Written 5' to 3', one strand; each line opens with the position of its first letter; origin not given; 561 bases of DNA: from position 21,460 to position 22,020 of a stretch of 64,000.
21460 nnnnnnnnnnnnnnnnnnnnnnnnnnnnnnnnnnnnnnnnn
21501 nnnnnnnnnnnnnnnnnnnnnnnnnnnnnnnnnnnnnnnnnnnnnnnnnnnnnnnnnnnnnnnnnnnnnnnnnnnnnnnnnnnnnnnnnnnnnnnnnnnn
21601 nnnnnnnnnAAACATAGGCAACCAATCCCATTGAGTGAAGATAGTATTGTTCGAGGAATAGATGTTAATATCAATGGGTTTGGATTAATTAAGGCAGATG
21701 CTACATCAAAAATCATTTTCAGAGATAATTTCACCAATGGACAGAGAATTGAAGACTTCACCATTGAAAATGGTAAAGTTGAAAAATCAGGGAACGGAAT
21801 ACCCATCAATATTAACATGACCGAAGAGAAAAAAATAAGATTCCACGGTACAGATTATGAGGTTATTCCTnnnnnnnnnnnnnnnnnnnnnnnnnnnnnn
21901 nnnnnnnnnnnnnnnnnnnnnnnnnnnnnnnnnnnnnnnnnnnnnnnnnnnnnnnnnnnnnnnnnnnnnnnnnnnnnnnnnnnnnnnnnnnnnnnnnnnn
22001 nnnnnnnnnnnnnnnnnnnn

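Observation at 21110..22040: Orphan AT-rich 230-aa gene in the bor slot between Rz and cos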

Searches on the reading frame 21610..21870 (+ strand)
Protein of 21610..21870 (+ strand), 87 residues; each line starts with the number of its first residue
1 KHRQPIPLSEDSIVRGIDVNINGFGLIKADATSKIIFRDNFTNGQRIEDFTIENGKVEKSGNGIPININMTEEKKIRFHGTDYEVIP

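Call 67: predict_structure(alignment_id=A4)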
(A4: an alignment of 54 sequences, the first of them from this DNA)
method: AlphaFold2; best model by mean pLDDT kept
length: 87 residues; sequences in the alignment: 54
mean_pLDDT: 78.0   pTM: 0.55
mean pLDDT of the five models: 78.0, 76.5, 75.5, 74.1, 72.0
residues with pLDDT >= 90: 8; 70-90: 59; 50-70: 20; < 50: 0
segments of 3 or more residues with pLDDT < 50: none
pLDDT, mean of each block of 10 residues (from residue 1): 67 71 78 87 89 86 82 71 69
secondary structure, 60 per line:
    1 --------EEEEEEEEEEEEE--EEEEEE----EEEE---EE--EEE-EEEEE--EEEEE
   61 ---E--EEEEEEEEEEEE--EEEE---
elements in order: E9-21 E24-29 E34-37 E45-47 E49-53 E56-60 E67-78 E81-84
